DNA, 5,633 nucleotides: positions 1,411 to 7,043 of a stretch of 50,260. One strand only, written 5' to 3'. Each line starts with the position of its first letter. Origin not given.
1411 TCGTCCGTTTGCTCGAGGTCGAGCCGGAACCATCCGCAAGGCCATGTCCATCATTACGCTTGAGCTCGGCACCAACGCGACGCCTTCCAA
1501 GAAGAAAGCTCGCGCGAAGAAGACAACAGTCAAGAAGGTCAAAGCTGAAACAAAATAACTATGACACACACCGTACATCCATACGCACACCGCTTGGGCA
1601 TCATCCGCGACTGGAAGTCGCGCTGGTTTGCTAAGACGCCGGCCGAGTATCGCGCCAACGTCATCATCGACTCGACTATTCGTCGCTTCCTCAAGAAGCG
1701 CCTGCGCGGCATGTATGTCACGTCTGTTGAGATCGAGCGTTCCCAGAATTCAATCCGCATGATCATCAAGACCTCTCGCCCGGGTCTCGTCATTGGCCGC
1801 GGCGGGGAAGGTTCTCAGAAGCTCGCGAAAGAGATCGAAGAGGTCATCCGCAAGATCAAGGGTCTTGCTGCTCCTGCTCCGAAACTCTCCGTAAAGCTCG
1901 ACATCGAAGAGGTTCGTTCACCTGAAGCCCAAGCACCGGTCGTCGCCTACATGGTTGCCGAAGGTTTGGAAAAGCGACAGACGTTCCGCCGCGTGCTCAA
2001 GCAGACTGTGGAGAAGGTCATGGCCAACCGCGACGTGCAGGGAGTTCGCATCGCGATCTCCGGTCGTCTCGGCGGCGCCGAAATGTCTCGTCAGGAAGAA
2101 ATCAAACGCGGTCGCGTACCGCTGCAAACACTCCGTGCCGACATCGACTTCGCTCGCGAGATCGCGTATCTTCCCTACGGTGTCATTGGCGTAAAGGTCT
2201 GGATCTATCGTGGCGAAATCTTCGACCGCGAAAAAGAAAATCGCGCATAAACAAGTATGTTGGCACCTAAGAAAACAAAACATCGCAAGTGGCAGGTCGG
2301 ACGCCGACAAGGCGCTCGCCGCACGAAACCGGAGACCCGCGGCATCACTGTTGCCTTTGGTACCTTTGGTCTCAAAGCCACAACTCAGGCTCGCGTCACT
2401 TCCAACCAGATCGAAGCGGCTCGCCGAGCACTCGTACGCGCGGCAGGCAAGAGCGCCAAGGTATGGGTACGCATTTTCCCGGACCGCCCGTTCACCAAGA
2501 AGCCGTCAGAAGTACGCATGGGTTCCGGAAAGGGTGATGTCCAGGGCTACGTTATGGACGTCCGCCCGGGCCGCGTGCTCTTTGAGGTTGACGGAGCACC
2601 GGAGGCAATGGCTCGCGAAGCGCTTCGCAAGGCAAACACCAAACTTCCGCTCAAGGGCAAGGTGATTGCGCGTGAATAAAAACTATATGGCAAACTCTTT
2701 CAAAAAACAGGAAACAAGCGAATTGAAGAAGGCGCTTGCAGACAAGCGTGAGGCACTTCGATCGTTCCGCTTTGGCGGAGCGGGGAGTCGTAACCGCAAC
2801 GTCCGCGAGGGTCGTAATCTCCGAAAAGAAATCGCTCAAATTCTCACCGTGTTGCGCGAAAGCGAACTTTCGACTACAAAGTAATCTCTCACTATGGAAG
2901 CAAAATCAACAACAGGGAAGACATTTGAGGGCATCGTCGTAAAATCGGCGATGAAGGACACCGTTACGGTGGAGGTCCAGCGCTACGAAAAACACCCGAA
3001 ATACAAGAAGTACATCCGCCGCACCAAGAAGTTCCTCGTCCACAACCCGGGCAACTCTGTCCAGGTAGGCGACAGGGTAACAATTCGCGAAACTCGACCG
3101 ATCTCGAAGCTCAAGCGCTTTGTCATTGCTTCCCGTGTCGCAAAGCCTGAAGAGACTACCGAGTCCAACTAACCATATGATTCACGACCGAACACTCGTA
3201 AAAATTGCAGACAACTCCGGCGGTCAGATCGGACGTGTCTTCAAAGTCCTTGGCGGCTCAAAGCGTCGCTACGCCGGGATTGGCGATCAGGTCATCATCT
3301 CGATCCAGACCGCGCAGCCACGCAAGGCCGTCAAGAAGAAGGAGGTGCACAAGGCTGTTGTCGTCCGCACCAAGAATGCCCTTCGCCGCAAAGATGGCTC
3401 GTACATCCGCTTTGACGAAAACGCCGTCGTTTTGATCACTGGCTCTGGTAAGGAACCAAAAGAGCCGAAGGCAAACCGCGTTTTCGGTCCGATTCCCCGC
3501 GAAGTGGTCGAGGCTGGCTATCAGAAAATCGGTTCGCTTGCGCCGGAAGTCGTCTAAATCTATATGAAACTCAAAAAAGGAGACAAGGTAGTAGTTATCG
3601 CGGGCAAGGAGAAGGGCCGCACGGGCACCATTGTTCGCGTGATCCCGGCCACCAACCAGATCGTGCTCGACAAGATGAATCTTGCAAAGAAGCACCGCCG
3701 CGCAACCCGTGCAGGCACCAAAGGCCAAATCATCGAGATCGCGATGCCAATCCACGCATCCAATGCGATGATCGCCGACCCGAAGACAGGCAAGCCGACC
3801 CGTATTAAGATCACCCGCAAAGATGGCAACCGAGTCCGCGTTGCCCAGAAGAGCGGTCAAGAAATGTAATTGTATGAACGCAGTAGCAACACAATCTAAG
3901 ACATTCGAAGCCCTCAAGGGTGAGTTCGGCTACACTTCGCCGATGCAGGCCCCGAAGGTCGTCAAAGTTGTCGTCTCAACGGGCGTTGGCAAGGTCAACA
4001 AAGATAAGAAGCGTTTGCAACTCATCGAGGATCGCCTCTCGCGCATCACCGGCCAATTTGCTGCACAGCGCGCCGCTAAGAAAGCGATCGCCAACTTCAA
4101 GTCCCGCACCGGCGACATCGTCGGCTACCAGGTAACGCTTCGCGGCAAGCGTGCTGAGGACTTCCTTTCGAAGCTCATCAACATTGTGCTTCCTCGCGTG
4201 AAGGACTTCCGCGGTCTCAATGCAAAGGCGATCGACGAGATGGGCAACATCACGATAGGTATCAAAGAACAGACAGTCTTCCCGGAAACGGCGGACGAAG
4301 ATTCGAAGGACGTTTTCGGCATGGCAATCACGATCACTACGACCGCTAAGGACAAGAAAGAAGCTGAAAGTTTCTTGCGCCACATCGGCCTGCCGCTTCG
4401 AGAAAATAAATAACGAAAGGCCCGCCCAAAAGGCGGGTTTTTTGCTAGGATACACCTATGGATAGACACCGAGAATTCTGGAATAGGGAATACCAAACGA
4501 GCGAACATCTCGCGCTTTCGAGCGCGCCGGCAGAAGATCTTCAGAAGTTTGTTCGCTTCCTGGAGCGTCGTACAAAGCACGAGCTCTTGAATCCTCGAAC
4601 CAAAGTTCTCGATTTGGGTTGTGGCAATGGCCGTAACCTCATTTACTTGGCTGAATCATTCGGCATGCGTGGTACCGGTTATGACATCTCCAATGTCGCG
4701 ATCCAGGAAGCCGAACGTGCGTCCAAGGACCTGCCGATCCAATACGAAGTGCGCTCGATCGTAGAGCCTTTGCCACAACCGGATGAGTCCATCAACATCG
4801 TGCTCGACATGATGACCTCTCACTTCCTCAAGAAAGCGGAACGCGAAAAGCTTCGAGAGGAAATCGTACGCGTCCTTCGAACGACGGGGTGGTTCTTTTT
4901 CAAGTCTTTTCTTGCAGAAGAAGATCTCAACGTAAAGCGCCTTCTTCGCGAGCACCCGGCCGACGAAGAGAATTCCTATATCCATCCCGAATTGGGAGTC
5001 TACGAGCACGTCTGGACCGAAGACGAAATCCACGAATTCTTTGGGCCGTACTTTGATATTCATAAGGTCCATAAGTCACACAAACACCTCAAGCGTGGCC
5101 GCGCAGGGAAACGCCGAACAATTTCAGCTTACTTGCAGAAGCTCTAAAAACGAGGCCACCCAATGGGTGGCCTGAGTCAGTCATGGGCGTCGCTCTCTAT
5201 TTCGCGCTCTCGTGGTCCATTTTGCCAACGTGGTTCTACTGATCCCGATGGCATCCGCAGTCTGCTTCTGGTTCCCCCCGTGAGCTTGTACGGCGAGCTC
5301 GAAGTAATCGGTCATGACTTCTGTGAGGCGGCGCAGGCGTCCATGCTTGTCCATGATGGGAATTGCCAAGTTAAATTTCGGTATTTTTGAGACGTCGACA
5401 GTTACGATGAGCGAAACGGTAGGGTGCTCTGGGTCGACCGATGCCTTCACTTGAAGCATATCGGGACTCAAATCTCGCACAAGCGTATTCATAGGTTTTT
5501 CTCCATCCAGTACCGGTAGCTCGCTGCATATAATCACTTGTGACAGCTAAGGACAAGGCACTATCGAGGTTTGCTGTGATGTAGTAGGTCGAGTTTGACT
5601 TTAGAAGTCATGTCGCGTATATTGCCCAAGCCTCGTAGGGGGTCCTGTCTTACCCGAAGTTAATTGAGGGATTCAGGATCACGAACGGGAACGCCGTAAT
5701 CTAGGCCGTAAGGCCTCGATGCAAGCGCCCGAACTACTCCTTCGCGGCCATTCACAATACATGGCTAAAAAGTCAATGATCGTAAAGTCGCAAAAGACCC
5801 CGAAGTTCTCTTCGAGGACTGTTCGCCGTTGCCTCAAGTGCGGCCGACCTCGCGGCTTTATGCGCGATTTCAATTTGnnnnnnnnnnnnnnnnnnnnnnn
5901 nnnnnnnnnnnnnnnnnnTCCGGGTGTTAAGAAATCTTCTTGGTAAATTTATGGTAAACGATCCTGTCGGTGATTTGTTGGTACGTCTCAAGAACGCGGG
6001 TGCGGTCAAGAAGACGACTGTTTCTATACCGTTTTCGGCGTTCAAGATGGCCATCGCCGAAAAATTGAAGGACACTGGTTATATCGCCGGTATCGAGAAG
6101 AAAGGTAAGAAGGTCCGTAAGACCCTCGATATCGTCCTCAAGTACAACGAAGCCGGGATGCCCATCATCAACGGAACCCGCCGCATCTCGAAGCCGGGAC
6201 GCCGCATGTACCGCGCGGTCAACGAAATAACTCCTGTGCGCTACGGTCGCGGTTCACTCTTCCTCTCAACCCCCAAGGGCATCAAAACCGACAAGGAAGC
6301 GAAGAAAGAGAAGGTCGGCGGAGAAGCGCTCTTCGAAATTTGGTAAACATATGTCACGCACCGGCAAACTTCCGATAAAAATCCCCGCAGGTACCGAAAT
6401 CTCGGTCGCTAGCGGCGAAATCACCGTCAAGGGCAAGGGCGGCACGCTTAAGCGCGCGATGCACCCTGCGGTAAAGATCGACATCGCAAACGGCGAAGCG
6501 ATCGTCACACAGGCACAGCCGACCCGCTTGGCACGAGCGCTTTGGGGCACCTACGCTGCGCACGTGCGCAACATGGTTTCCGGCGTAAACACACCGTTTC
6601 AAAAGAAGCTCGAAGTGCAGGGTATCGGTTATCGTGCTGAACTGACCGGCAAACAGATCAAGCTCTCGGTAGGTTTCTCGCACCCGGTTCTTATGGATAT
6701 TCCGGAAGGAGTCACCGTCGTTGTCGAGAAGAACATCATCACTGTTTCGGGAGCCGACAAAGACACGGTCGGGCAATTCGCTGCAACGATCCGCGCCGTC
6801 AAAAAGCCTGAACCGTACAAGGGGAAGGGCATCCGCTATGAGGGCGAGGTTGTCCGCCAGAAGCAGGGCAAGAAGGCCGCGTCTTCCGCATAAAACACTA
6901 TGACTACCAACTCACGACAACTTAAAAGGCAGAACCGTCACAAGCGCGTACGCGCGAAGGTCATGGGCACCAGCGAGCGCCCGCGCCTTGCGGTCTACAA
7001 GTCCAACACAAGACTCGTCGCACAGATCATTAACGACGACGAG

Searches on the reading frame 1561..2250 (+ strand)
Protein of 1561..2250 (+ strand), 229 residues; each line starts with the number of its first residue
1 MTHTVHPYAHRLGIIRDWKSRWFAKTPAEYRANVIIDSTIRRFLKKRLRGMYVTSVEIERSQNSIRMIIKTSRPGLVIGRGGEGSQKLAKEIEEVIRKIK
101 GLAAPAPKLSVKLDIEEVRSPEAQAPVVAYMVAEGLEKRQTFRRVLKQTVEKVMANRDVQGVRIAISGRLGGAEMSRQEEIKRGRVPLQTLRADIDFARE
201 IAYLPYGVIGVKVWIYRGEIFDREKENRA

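Call 68: search_protein_families(library=pfam, proteins=[window:1561-2250:+], max_evalue=0.001)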
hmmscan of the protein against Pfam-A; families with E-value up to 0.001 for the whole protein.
window:1561-2250:+ (229 aa): 2 families
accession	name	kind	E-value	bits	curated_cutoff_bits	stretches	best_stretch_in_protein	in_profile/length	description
PF00189.25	Ribosomal_S3_C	-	1e-28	100.1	34.1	1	132-215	1-83/83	Ribosomal protein S3, C-terminal domain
PF07650.23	KH_2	-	6.9e-15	55.1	22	1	40-122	2-77/78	KH domain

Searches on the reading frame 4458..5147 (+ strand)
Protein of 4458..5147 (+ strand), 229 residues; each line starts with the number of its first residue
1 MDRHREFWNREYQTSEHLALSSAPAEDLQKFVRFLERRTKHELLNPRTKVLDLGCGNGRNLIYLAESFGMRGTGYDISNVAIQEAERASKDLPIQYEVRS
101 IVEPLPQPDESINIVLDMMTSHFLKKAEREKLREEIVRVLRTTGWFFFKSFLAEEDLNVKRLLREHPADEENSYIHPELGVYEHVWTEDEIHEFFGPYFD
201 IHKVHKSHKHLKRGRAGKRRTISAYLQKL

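Call 68: search_protein_families(library=pfam, proteins=[window:4458-5147:+], max_evalue=0.001)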
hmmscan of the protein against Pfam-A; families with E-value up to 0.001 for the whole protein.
window:4458-5147:+ (229 aa): 7 families
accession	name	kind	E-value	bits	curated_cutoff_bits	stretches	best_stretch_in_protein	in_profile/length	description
PF13649.12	Methyltransf_25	-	7.5e-17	62.3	27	1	50-144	1-97/97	Methyltransferase domain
PF08241.18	Methyltransf_11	-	1.2e-15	58.3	21.2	1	51-148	1-95/95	Methyltransferase domain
PF13847.12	Methyltransf_31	-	1.4e-13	51.2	27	1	46-194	3-140/145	Methyltransferase domain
PF13489.12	Methyltransf_23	-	6.7e-09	36.1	27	1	41-192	14-151/164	Methyltransferase domain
PF08242.18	Methyltransf_12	-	7e-08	33.6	30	1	51-146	1-98/98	Methyltransferase domain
PF03848.20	TehB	-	8.9e-06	25.7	20.4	1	45-91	30-74/193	Tellurite resistance protein TehB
PF07021.18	MetW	-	2.1e-05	24.7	21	1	41-84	8-51/193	Methionine biosynthesis protein MetW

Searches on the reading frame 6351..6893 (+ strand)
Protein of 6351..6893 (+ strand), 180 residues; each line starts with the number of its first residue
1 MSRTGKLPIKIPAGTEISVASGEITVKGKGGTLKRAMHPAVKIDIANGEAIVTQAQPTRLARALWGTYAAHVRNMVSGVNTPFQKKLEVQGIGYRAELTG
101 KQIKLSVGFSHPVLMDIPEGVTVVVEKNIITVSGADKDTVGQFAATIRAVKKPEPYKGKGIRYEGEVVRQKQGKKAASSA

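Call 68: search_protein_families(library=pfam, proteins=[window:6351-6893:+], max_evalue=0.001)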
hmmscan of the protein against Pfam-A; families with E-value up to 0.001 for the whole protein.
window:6351-6893:+ (180 aa): 1 family
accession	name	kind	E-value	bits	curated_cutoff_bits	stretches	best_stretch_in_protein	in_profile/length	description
PF00347.28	Ribosomal_L6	-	3e-35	121.3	27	2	91-163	2-79/80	Ribosomal protein L6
